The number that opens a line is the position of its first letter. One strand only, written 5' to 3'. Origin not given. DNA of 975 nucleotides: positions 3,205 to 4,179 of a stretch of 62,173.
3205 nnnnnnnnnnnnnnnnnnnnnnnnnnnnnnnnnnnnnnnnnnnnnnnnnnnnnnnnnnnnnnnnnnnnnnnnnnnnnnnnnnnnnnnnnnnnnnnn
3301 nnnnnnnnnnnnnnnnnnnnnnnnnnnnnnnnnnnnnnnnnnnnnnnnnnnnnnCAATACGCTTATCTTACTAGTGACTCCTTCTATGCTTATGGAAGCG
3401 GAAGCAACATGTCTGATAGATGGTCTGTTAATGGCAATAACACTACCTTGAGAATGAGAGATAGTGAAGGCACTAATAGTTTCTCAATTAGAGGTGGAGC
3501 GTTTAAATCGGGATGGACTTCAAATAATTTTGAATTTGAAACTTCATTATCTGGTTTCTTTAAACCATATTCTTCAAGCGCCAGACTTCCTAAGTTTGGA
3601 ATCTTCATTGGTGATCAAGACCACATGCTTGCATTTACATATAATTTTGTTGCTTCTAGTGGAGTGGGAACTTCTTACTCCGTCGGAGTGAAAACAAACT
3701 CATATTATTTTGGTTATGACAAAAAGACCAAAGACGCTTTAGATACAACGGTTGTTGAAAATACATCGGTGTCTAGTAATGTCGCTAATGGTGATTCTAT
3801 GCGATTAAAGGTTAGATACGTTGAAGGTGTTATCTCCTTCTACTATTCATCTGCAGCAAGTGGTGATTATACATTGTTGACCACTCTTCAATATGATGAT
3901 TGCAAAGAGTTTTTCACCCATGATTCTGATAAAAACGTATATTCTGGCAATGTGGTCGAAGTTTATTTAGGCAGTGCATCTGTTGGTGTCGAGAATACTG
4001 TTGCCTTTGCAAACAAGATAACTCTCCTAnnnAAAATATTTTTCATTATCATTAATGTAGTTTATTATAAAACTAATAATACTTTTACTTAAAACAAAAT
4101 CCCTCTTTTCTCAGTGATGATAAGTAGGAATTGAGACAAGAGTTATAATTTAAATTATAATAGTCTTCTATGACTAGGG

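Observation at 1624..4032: Extracytoplasmic lipoprotein carrying a type I 3-dehydroquinase-like barrel with the catalytic His and Lys apparently retained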

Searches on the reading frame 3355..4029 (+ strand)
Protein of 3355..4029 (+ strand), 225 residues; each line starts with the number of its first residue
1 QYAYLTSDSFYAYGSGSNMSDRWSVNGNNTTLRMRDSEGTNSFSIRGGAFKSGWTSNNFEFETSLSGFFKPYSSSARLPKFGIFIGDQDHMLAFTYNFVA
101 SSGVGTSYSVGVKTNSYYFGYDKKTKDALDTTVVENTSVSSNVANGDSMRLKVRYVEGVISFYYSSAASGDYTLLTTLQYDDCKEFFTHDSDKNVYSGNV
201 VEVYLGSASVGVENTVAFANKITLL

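Call 85: predict_structure(alignment_id=A5)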
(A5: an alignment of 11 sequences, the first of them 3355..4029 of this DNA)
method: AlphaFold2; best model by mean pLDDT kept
length: 225 residues; sequences in the alignment: 11
mean_pLDDT: 90.9   pTM: 0.90
mean pLDDT of the five models: 90.9, 87.7, 86.0, 84.3, 81.3
residues with pLDDT >= 90: 158; 70-90: 59; 50-70: 3; < 50: 5
segments of 3 or more residues with pLDDT < 50: 1-5
pLDDT, mean of each block of 10 residues (from residue 1): 56 84 89 83 87 89 95 90 95 96 92 95 90 97 95 98 96 98 96 95 90 93 91
secondary structure, 60 per line:
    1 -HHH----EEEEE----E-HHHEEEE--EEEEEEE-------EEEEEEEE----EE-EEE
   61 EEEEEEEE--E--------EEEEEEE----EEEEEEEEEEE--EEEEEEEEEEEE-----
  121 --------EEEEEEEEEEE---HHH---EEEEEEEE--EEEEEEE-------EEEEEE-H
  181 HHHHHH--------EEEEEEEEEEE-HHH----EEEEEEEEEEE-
elements in order: E9-13 E23-26 E29-35 E43-50 E58-68 E80-86 E91-101 E104-115 E129-139 E149-156 E159-165 E173-178 H180-186 E195-205 E214-224

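Call 90: fold_search(model_id=the predicted structure, library=pdb)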
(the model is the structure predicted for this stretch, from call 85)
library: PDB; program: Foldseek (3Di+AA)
matches with E <= 10: 1655; with E <= 0.001: 339
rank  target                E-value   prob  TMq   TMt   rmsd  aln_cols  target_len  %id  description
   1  3mep_B                8.4e-08  1.00  0.52  0.64   6.3       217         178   13  Crystal Structure of ECA2234 protein from Erwinia carotovora, Northeast Structural Genomics Consortium Target EwR44 (released 2010-04-14)
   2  5t50_A                1.3e-06  1.00  0.47  0.47   7.2       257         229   11  LIGAND-FREE LECTIN FROM BAUHINIA FORFICATA (released 2016-12-28)
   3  1sbf_A                1.7e-06  1.00  0.42  0.41   9.2       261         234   10  SOYBEAN AGGLUTININ (released 1998-04-22)
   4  3uk9_C                1.7e-06  1.00  0.43  0.40   9.4       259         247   12  Galactose-specific lectin from Dolichos lablab (released 2012-11-14)
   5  2pel_A                2.0e-06  1.00  0.40  0.39   8.8       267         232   13  PEANUT LECTIN (released 1996-12-07)
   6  6ife_A                4.4e-06  1.00  0.47  0.23   7.5       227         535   12  A Glycoside Hydrolase Family 43 beta-Xylosidase (released 2019-03-13)
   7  4m3c_A                5.4e-06  1.00  0.43  0.40   8.9       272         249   11  Structure of a binary complex between homologous tetrameric legume lectins from Butea monosperma and Spatholobus parvi (released 2013-09-18)
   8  5zqj_B                6.0e-06  1.00  0.46  0.22   7.9       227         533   12  Crystal structure of beta-xylosidase from Bacillus pumilus (released 2018-05-30)
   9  1n47_A                6.0e-06  1.00  0.44  0.43   9.2       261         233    9  Isolectin B4 from Vicia villosa in complex with the Tn antigen (released 2003-02-25)
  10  4xtm                  6.3e-06  1.00  0.46  0.45   7.4       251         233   10  Crystal structure of a recombinant Vatairea macrocarpa seed lectin complexed with GalNAc (released 2016-01-27)
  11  4u2a                  7.0e-06  1.00  0.39  0.39  10.7       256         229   10  Structure of a lectin from the seeds of Vatairea macrocarpa complexed with GalNAc (released 2014-12-31)
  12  4m3c_B                8.5e-06  1.00  0.43  0.42   7.4       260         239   11  Structure of a binary complex between homologous tetrameric legume lectins from Butea monosperma and Spatholobus parvi (released 2013-09-18)
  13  2sba_A                8.5e-06  1.00  0.43  0.42   9.0       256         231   11  SOYBEAN AGGLUTININ COMPLEXED WITH 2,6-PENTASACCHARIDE (released 1998-12-09)
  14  4d69_J                9.0e-06  1.00  0.43  0.42   8.7       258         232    9  SOYBEAN AGGLUTININ FROM GLYCINE MAX IN COMPLEX WITH THE ANTIGEN Tn (released 2014-11-19)
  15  1g9f_A                9.0e-06  1.00  0.42  0.40   9.4       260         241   10  CRYSTAL STRUCTURE OF THE SOYBEAN AGGLUTININ IN A COMPLEX WITH A BIANTENNARY BLOOD GROUP ANTIGEN ANALOG (released 2001-06-13)
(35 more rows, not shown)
